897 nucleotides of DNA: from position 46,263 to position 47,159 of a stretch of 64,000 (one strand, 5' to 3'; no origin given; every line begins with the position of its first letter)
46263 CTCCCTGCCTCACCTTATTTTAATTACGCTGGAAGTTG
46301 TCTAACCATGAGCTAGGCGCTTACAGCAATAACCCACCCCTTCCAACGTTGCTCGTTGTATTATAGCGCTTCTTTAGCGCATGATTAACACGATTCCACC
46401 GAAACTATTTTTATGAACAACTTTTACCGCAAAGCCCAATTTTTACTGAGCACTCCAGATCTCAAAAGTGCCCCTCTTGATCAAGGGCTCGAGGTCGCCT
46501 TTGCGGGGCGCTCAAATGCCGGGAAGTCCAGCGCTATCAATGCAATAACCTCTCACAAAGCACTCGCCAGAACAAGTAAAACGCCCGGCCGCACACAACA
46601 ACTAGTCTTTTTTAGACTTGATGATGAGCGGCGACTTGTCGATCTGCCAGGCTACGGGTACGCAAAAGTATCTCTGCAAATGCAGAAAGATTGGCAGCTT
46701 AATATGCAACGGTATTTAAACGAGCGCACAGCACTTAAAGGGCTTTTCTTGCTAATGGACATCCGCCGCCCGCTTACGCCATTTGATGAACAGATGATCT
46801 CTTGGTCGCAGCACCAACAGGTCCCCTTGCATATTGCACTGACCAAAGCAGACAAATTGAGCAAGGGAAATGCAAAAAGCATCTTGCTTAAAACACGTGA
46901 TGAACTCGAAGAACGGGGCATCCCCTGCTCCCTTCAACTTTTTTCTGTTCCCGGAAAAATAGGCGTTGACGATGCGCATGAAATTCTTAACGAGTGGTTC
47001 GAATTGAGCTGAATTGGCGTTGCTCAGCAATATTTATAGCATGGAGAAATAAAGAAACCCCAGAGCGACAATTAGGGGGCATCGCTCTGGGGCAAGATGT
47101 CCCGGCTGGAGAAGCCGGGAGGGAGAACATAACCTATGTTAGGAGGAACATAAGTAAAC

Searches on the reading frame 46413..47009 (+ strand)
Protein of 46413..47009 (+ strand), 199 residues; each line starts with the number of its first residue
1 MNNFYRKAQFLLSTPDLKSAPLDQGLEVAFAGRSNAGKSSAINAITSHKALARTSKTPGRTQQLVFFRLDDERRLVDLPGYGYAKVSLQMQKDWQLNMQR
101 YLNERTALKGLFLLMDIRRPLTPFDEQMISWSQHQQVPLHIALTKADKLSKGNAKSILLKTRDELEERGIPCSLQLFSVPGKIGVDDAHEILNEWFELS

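Call 10: find_related_loci(query=window:46413-47009:+, collection=genome_contigs, flank=3000)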
Query window:46413-47009:+ (199 aa) in genome_contigs; peptide patterns used: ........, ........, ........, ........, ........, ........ (x = any residue, [..] = any of these).
101 stretches matched a pattern; 2 encode a relative of the query (tblastn E <= 1e-3); 2 distinct loci.
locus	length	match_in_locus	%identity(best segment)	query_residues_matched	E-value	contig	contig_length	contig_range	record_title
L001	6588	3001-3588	45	1-196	4e-58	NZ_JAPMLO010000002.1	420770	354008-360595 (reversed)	Marinicella marina strain S1101 scaffold_2_length=420771, whole genome shotgun sequence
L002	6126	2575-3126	32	6-193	5e-30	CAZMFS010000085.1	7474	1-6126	MAG TPA_asm: uncultured bacterium isolate binchicken_co13_79 genome assembly, contig: NODE_16543_length_7474_cov_4.57595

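Call 11: find_homologous_proteins(query=window:46413-47009:+, max_evalue=1e-30)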
Query window:46413-47009:+ (199 aa): 7950 proteins with E <= 1e-30 among 8000 candidates; the best 120 are listed.
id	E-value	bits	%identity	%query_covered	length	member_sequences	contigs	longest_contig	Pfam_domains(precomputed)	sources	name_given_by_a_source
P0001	6.7e-117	406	91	100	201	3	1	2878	PF01926.30,PF03193.23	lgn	-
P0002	4.1e-111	387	88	98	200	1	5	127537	PF01926.30,PF03193.23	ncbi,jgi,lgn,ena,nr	ncbi:MAG: YihA family ribosome biogenesis GTP-binding protein [Gammaproteobacteria bacterium]|nr:MAG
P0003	1.1e-109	382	88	99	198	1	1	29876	PF01926.30,PF03193.23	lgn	-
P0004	5.4e-104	364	81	99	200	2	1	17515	PF01926.30,PF03193.23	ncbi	-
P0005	4.6e-92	325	72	99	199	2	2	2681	PF01926.30,PF03193.23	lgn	-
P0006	4.9e-89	315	71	99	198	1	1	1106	PF01926.30,PF03193.23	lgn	-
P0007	1.5e-80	287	66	100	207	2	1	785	PF01926.30,PF03193.23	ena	-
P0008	1.0e-77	278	65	100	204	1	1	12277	PF01926.30,PF03193.23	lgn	-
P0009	5.0e-77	276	65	100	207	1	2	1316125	PF01926.30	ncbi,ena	ncbi:MAG: ribosome biogenesis GTP-binding protein YihA/YsxC [Methylococcales bacterium]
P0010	2.6e-76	273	63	100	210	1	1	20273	PF01926.30,PF00350.30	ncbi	ncbi:MAG: ribosome biogenesis GTP-binding protein YihA/YsxC [Methylococcales bacterium]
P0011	5.6e-76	272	64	100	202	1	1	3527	PF01926.30,PF03193.23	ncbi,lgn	-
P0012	1.9e-75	271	60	98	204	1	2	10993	PF01926.30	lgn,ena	-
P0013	2.4e-75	270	63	100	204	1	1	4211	PF01926.30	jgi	-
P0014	6.3e-75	269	63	99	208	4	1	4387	PF01926.30,PF03193.23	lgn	-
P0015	6.5e-75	269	61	100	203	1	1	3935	PF01926.30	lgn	-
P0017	3.2e-74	267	61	99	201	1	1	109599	PF01926.30,PF02421.25,PF03193.23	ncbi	-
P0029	3.0e-73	263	64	99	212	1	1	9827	PF01926.30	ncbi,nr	ncbi:MAG: ribosome biogenesis GTP-binding protein YihA/YsxC [Methylococcaceae bacterium]|nr:ribosome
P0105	1.5e-69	251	59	99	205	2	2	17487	PF01926.30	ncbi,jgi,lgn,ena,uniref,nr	ncbi:ribosome biogenesis GTP-binding protein YihA/YsxC [Methylocaldum sp.]|uniref:ribosome biogenesi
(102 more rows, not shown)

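Call 12: find_encoding_contigs(protein=P0001, flank=3000, max_places=3)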
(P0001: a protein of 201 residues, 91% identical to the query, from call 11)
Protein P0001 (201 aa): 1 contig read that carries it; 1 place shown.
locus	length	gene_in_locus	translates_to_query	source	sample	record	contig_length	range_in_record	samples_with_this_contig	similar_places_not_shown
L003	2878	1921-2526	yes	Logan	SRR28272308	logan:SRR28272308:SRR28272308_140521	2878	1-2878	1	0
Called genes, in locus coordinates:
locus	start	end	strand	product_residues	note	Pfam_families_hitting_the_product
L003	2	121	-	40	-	?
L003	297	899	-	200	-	PF00034:Cytochrom_C, PF13442:Cytochrome_CBB3 (weak), PF00034:Cytochrom_C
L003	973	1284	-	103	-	PF13442:Cytochrome_CBB3 (weak), PF00034:Cytochrom_C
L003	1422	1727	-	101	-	PF00034:Cytochrom_C, PF13442:Cytochrome_CBB3 (weak)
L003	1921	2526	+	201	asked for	PF03193:RsgA_GTPase (faint), PF01926:MMR_HSR1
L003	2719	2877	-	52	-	?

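Call 13: find_encoding_contigs(protein=P0002, flank=3000, max_places=5)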
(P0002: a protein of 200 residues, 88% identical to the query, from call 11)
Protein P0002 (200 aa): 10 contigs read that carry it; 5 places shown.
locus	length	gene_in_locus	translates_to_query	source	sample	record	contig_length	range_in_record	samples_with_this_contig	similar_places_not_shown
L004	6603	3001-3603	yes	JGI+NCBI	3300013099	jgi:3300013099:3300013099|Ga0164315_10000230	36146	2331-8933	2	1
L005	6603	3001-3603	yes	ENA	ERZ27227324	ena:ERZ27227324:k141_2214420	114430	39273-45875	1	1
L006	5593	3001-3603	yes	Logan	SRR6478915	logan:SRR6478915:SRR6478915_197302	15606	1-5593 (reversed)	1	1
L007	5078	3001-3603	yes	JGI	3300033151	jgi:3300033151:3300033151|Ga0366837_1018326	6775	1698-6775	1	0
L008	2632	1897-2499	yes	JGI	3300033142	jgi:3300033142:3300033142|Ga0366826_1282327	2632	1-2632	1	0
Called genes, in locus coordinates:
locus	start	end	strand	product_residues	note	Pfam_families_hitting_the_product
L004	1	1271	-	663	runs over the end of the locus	PF05140:ResB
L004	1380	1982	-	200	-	PF13442:Cytochrome_CBB3 (weak), PF00034:Cytochrom_C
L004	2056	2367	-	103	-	PF13442:Cytochrome_CBB3 (weak), PF00034:Cytochrom_C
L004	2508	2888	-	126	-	PF00034:Cytochrom_C, PF13442:Cytochrome_CBB3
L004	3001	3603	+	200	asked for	PF03193:RsgA_GTPase (faint), PF01926:MMR_HSR1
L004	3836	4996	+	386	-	PF00438:S-AdoMet_synt_N, PF02772:S-AdoMet_synt_M, PF02773:S-AdoMet_synt_C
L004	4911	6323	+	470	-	PF05221:AdoHcyase, PF00670:AdoHcyase_NAD, PF02826:2-Hacid_dh_C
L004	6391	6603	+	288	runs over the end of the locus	PF02219:MTHFR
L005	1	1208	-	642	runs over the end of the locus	PF05140:ResB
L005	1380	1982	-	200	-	PF13442:Cytochrome_CBB3 (weak), PF00034:Cytochrom_C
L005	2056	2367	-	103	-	PF13442:Cytochrome_CBB3 (weak), PF00034:Cytochrom_C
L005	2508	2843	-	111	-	PF13442:Cytochrome_CBB3, PF00034:Cytochrom_C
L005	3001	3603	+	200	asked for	PF03193:RsgA_GTPase (faint), PF01926:MMR_HSR1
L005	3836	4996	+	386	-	PF00438:S-AdoMet_synt_N, PF02772:S-AdoMet_synt_M, PF02773:S-AdoMet_synt_C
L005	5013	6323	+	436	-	PF05221:AdoHcyase, PF00670:AdoHcyase_NAD, PF02826:2-Hacid_dh_C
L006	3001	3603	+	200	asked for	PF03193:RsgA_GTPase (faint), PF01926:MMR_HSR1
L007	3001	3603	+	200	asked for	PF03193:RsgA_GTPase (faint), PF01926:MMR_HSR1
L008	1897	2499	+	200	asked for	PF03193:RsgA_GTPase (faint), PF01926:MMR_HSR1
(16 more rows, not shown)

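Call 14: find_encoding_contigs(protein=P0003, flank=3000, max_places=3)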
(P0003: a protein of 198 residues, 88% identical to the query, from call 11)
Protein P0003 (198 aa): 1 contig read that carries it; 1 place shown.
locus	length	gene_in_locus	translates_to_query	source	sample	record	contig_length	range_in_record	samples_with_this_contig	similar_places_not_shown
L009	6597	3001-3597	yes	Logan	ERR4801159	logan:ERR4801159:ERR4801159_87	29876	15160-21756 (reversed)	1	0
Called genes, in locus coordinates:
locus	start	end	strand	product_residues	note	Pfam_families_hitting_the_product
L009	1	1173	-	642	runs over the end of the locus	PF05140:ResB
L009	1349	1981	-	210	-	PF13442:Cytochrome_CBB3 (weak), PF00034:Cytochrom_C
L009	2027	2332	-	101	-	PF13442:Cytochrome_CBB3 (weak), PF00034:Cytochrom_C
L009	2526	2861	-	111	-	PF13442:Cytochrome_CBB3 (weak), PF00034:Cytochrom_C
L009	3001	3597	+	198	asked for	PF03193:RsgA_GTPase (faint), PF01926:MMR_HSR1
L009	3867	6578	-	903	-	PF02739:5_3_exonuc_N, PF01367:5_3_exonuc, PF01612:DNA_pol_A_exo1, PF22619:DNA_polI_exo1, PF00476:DNA_pol_A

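Call 15: find_encoding_contigs(protein=P0004, flank=3000, max_places=3)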
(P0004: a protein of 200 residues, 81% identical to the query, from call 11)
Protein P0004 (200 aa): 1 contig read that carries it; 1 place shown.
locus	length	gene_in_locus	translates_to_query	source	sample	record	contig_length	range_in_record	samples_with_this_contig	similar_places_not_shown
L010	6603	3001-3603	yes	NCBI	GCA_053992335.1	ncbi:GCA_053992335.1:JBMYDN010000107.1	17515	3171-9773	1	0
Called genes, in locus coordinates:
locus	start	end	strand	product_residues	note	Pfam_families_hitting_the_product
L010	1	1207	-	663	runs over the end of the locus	PF05140:ResB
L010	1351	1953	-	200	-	PF00034:Cytochrom_C, PF13442:Cytochrome_CBB3 (faint), PF00034:Cytochrom_C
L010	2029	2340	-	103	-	PF13442:Cytochrome_CBB3 (weak), PF00034:Cytochrom_C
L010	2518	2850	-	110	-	PF13442:Cytochrome_CBB3, PF00034:Cytochrom_C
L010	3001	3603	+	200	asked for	PF03193:RsgA_GTPase (faint), PF01926:MMR_HSR1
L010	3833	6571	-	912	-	PF02739:5_3_exonuc_N, PF01367:5_3_exonuc, PF01612:DNA_pol_A_exo1, PF22619:DNA_polI_exo1, PF00476:DNA_pol_A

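Call 18: find_encoding_contigs(protein=P0005, flank=1500, max_places=2)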
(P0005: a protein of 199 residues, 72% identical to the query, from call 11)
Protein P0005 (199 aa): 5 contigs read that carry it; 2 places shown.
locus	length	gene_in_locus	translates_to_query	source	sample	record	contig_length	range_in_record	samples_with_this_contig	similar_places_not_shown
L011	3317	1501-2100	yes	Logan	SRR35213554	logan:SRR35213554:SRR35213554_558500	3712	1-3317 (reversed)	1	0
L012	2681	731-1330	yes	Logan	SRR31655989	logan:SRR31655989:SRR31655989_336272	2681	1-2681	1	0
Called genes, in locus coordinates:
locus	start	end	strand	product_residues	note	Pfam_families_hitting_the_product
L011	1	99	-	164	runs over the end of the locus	?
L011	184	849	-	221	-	PF13442:Cytochrome_CBB3 (faint), PF00034:Cytochrom_C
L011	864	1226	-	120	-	PF13442:Cytochrome_CBB3 (faint)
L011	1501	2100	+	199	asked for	PF03193:RsgA_GTPase (faint), PF01926:MMR_HSR1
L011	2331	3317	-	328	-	?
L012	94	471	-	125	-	PF13442:Cytochrome_CBB3 (faint)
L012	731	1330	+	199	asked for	PF03193:RsgA_GTPase (faint), PF01926:MMR_HSR1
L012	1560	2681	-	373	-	?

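Call 19: find_encoding_contigs(protein=P0008, flank=1500, max_places=2)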
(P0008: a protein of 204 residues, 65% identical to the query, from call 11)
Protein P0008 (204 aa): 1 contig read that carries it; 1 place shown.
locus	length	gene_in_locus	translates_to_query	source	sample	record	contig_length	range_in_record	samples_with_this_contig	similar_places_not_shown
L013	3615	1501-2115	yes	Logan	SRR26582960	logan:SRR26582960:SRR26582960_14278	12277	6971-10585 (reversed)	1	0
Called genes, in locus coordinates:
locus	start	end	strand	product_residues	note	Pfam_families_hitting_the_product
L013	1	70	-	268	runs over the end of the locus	PF03372:Exo_endo_phos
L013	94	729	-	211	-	PF13192:Thioredoxin_3 (faint), PF13462:Thioredoxin_4, PF01323:DSBA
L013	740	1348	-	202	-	PF00034:Cytochrom_C, PF13442:Cytochrome_CBB3 (weak), PF00034:Cytochrom_C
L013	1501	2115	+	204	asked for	PF03193:RsgA_GTPase (faint), PF01926:MMR_HSR1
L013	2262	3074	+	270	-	-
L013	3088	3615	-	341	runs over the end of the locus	PF00072:Response_reg, PF13487:HD_5, PF01966:HD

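Call 20: find_encoding_contigs(protein=P0009, flank=1500, max_places=2)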
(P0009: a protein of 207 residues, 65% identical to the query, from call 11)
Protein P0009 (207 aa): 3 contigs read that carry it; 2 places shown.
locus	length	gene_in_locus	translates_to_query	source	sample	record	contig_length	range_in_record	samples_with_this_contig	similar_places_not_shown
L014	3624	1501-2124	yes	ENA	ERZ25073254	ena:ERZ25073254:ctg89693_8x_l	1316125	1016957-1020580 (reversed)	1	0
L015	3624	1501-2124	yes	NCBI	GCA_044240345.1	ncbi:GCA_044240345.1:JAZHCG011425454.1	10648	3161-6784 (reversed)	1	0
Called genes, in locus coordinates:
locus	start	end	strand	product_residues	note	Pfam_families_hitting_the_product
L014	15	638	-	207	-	PF13462:Thioredoxin_4, PF01323:DSBA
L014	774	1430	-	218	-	PF00034:Cytochrom_C (weak), PF13442:Cytochrome_CBB3 (weak), PF00034:Cytochrom_C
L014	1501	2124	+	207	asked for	PF01926:MMR_HSR1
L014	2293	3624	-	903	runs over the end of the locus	PF02739:5_3_exonuc_N, PF01367:5_3_exonuc, PF01612:DNA_pol_A_exo1, PF22619:DNA_polI_exo1, PF00476:DNA_pol_A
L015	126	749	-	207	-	PF13462:Thioredoxin_4, PF01323:DSBA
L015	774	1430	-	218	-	PF00034:Cytochrom_C (weak), PF13442:Cytochrome_CBB3 (weak), PF00034:Cytochrom_C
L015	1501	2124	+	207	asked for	PF01926:MMR_HSR1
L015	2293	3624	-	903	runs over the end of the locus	PF02739:5_3_exonuc_N, PF01367:5_3_exonuc, PF01612:DNA_pol_A_exo1, PF22619:DNA_polI_exo1, PF00476:DNA_pol_A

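Call 29: find_related_loci(query=A1, collection=metagenome_contigs, flank=1500)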
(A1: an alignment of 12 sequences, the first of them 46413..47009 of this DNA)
Query A1 (199 aa) in metagenome_contigs; peptide patterns used: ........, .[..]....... (x = any residue, [..] = any of these).
600 stretches matched a pattern (row limit reached: there are more); 597 encode a relative of the query (tblastn E <= 1e-3); the best 80 are kept; 80 distinct loci.
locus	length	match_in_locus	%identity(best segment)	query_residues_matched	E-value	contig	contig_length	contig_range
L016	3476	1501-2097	55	1-199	3e-71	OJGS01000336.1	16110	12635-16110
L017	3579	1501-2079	57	5-198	7e-71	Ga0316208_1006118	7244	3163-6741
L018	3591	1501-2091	55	1-197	5e-71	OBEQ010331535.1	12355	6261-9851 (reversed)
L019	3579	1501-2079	55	6-197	3e-70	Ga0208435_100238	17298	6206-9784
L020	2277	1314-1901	56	3-198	1e-70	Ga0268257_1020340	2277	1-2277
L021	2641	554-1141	53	3-198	6e-69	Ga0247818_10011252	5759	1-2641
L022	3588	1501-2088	56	3-198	2e-68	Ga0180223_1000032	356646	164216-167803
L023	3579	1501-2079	56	6-198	1e-67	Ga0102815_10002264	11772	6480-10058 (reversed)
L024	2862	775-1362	52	1-196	2e-67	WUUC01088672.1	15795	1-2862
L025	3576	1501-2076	54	5-196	4e-66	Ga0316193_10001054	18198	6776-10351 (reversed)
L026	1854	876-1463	54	1-199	9e-68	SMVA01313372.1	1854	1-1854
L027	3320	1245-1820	54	5-196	2e-64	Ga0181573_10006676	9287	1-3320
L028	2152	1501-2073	53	5-197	2e-64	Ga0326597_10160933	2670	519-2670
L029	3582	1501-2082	53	5-197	2e-63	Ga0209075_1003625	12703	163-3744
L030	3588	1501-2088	54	3-198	2e-69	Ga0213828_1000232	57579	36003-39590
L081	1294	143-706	49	5-195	5e-55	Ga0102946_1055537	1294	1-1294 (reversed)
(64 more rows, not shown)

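Call 56: list_cluster_members(proteins=[L021:530-1159:+, L022:1465-2121:+, L024:775-1368:+, L081:134-727:+])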
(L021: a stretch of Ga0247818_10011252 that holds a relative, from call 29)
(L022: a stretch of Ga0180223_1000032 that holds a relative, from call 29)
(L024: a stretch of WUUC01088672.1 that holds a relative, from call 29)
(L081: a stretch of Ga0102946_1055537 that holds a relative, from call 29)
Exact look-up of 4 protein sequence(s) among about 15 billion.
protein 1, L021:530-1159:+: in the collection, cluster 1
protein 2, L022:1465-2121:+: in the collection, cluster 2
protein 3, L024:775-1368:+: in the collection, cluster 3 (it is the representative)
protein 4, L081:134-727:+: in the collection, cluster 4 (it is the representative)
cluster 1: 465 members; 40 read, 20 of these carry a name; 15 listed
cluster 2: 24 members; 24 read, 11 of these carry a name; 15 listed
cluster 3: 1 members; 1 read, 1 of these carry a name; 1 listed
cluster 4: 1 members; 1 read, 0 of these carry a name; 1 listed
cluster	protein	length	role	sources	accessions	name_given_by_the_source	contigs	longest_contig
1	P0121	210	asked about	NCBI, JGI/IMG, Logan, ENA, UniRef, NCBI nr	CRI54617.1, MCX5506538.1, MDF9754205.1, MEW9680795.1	GTP-binding protein [Pseudomonas sp. TE6288] | ribosome biogenesis GTP-binding protein YihA/YsxC n=1 Tax=Pseudomonas TaxID=286 ... | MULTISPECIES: ribosome biogenesis GTP-binding protein YihA/YsxC [Pseudomonas]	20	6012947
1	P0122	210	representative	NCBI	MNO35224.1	putative GTP-binding protein EngB [compost metagenome]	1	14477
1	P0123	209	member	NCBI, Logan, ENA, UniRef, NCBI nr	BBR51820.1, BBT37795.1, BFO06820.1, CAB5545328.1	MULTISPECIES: ribosome biogenesis GTP-binding protein YihA/YsxC [Pseudomonas] | Probable GTP-binding protein EngB n=2 Tax=Pseudomonas TaxID=286 RepID=A0AAX0VVN9_9PSED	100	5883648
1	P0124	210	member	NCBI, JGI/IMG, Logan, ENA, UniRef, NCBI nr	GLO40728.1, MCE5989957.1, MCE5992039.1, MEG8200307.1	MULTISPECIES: ribosome biogenesis GTP-binding protein YihA/YsxC [Pseudomonas] | Probable GTP-binding protein EngB n=1 Tax=Pseudomonas plecoglossicida TaxID=70775 ...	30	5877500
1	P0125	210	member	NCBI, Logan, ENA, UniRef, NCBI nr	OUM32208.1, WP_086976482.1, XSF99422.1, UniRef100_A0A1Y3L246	ribosome biogenesis GTP-binding protein YihA/YsxC [Pseudomonas sp. WOUb67] | Probable GTP-binding protein EngB n=1 Tax=Pseudomonas putida TaxID=303 ... | ribosome biogenesis GTP-binding protein YihA/YsxC [Pseudomonas putida]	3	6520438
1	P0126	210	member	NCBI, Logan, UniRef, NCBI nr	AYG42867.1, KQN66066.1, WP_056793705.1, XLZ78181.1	YihA family ribosome biogenesis GTP-binding protein [Pseudomonas sp. Leaf58] | ribosome biogenesis GTP-binding protein YihA/YsxC n=1 Tax=Pseudomonas TaxID=286 ... | ribosome biogenesis GTP-binding protein YihA/YsxC [Pseudomonas sp. Leaf58]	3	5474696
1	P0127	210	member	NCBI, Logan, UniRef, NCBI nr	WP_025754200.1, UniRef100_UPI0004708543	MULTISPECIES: ribosome biogenesis GTP-binding protein YihA/YsxC [unclassified Pseudomonas] | ribosome biogenesis GTP-binding protein YihA/YsxC n=1 Tax=unclassified Pseudomonas ...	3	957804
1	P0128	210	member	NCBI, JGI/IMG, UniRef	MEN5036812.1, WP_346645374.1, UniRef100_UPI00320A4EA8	ribosome biogenesis GTP-binding protein YihA/YsxC [Pseudomonas sp. TWI929] | ribosome biogenesis GTP-binding protein YihA/YsxC n=1 Tax=Pseudomonas sp. TWI929 ...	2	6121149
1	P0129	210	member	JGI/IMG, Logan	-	GTP-binding protein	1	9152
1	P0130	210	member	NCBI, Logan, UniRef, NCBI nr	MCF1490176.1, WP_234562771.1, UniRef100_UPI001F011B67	ribosome biogenesis GTP-binding protein YihA/YsxC [Pseudomonas sp. AA27] | ribosome biogenesis GTP-binding protein YihA/YsxC n=1 Tax=Pseudomonas sp. AA27 ...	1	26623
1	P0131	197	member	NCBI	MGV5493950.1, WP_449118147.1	ribosome biogenesis GTP-binding protein YihA/YsxC, partial [Pseudomonas sp. XP2]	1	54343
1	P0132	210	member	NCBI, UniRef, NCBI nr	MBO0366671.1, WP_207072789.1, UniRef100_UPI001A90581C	YihA family ribosome biogenesis GTP-binding protein [Pseudomonas putida] | ribosome biogenesis GTP-binding protein YihA/YsxC n=1 Tax=Pseudomonas putida TaxID=303 ... | ribosome biogenesis GTP-binding protein YihA/YsxC [Pseudomonas putida]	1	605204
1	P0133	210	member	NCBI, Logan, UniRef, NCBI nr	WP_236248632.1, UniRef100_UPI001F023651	ribosome biogenesis GTP-binding protein YihA/YsxC [Pseudomonas mosselii] | ribosome biogenesis GTP-binding protein YihA/YsxC n=1 Tax=Pseudomonas mosselii ...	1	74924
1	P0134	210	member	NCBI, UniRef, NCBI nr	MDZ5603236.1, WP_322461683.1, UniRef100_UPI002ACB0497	ribosome biogenesis GTP-binding protein YihA/YsxC [Pseudomonas sp. RP23018S] | ribosome biogenesis GTP-binding protein YihA/YsxC n=1 Tax=Pseudomonas sp. RP23018S ...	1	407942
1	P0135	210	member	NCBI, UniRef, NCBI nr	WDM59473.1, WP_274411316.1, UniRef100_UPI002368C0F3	ribosome biogenesis GTP-binding protein YihA/YsxC [Pseudomonas sp. NEEL19] | ribosome biogenesis GTP-binding protein YihA/YsxC n=1 Tax=Pseudomonas sp. NEEL19 ...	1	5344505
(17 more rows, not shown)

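Call 70: find_encoding_contigs(protein=P0105, flank=1500, max_places=1)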
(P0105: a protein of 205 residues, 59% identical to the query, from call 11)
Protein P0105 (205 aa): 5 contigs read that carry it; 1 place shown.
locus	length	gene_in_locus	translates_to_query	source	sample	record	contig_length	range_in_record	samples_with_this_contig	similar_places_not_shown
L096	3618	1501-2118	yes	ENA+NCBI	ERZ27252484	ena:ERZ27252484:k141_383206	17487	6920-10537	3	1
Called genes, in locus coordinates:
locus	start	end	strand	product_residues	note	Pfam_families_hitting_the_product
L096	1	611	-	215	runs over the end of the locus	PF13462:Thioredoxin_4, PF01323:DSBA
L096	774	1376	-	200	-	PF00034:Cytochrom_C, PF13442:Cytochrome_CBB3 (weak), PF00034:Cytochrom_C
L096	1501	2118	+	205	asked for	PF01926:MMR_HSR1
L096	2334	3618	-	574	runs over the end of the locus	PF14716:HHH_8, PF00633:HHH (faint), PF14520:HHH_5, PF14791:DNA_pol_B_thumb, PF02811:PHP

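Call 71: find_encoding_contigs(protein=P0029, flank=1500, max_places=1)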
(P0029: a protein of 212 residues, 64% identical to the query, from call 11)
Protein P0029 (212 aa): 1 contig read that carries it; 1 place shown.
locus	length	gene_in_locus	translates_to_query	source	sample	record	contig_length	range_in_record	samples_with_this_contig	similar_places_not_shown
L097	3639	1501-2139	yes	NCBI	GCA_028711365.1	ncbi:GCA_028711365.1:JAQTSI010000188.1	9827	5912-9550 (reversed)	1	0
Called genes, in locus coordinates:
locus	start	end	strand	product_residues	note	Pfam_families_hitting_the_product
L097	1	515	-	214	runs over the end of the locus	PF13462:Thioredoxin_4, PF01323:DSBA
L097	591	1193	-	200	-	PF13442:Cytochrome_CBB3 (weak), PF00034:Cytochrom_C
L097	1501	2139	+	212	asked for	PF01926:MMR_HSR1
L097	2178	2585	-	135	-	PF02823:ATP-synt_DE_N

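Call 72: find_encoding_contigs(protein=P0017, flank=1500, max_places=1)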
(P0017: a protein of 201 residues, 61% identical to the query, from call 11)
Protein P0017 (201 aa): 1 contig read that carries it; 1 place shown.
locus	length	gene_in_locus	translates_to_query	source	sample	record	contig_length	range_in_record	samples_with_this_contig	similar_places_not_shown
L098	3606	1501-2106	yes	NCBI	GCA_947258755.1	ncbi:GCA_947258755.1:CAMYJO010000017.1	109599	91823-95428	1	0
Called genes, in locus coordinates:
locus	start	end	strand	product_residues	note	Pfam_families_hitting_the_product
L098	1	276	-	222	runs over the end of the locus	PF00085:Thioredoxin (faint), PF13462:Thioredoxin_4, PF13192:Thioredoxin_3 (faint), PF01323:DSBA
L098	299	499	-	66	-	-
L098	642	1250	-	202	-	PF00034:Cytochrom_C, PF13442:Cytochrome_CBB3 (weak)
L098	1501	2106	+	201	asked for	PF03193:RsgA_GTPase (faint), PF02421:FeoB_N (weak), PF01926:MMR_HSR1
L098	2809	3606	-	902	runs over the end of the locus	PF02739:5_3_exonuc_N, PF01367:5_3_exonuc, PF01612:DNA_pol_A_exo1, PF22619:DNA_polI_exo1, PF00476:DNA_pol_A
